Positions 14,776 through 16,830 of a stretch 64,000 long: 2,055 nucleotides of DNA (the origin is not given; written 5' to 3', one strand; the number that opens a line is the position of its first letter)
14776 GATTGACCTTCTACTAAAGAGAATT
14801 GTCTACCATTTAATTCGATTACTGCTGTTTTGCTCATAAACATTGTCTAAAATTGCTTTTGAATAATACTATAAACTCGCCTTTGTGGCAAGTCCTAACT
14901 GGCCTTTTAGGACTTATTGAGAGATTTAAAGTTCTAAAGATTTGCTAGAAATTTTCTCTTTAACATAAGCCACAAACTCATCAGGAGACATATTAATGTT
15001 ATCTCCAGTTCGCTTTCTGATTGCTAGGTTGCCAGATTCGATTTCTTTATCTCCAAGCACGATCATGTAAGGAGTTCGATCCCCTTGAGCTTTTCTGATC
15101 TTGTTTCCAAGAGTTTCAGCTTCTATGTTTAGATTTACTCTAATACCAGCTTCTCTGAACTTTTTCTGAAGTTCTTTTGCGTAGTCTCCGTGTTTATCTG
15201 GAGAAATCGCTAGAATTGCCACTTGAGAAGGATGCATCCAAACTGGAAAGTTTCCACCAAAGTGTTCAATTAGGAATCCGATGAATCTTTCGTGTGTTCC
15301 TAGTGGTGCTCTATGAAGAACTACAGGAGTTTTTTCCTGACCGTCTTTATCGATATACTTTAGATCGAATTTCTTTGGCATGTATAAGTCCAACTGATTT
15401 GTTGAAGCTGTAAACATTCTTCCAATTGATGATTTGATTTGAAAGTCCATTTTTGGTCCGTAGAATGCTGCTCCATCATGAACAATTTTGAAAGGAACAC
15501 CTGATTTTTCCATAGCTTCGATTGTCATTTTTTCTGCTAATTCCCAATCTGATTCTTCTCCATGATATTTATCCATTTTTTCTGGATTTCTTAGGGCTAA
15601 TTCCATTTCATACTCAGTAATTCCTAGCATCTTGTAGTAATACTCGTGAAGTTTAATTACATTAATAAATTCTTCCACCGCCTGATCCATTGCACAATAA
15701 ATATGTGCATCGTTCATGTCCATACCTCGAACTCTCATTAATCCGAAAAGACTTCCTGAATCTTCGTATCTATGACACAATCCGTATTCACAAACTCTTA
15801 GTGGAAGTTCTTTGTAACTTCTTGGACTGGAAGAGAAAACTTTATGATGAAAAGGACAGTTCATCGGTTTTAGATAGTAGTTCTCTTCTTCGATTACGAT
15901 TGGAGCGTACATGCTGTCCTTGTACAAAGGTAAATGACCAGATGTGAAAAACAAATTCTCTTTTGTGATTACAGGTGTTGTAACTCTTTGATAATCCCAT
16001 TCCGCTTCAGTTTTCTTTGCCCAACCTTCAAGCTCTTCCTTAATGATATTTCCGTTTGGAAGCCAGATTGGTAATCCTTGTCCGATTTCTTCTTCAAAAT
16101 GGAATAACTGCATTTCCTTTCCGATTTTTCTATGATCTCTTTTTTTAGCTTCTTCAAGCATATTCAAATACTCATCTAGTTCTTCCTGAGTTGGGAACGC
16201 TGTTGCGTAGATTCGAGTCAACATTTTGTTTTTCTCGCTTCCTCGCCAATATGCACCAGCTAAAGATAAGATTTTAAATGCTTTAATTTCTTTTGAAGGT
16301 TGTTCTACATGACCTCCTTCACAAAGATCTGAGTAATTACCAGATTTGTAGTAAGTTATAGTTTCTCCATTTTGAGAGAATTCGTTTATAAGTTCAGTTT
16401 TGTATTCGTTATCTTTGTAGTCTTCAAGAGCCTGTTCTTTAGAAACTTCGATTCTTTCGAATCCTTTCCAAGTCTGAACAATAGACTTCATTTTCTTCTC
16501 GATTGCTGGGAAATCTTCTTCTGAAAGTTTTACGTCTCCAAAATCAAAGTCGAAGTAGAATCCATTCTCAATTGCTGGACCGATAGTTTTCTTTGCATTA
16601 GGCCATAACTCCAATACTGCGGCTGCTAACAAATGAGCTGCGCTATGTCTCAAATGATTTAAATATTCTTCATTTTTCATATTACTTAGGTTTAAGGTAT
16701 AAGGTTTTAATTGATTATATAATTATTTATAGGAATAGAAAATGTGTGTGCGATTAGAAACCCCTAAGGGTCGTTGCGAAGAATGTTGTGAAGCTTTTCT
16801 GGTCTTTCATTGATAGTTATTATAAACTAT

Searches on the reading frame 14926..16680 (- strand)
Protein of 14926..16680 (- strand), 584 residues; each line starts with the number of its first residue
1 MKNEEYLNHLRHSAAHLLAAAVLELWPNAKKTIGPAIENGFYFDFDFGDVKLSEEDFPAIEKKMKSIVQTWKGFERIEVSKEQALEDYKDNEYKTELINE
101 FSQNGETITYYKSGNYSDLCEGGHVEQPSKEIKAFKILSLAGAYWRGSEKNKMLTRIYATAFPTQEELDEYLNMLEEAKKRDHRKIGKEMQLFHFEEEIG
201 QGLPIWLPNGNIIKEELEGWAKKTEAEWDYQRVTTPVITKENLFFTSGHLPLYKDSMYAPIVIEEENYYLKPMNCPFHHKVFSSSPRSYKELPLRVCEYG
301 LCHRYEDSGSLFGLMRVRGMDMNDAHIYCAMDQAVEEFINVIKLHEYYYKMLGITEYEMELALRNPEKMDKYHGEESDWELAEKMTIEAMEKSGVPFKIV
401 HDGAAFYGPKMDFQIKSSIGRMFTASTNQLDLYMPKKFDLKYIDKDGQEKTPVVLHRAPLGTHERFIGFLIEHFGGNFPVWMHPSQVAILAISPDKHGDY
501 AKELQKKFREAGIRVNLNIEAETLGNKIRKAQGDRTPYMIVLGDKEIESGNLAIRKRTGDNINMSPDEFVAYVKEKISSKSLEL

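Call 9: search_protein_families(library=pfam, proteins=[window:14926-16680:-], max_evalue=0.001)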
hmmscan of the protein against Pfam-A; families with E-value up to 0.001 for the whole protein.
window:14926-16680:- (584 aa): 3 families
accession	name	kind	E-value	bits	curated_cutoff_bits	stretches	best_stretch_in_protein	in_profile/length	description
PF00587.30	tRNA-synt_2b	-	1.2e-39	136.6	29.3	1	264-474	7-179/179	tRNA synthetase class II core domain (G, H, P, S and T)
PF03129.25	HGTP_anticodon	-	8.9e-22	77.5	21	1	486-576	1-94/94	Anticodon binding domain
PF07973.19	tRNA_SAD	-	2.1e-09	37.6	24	1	109-158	2-44/44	Threonyl and Alanyl tRNA synthetase second additional domain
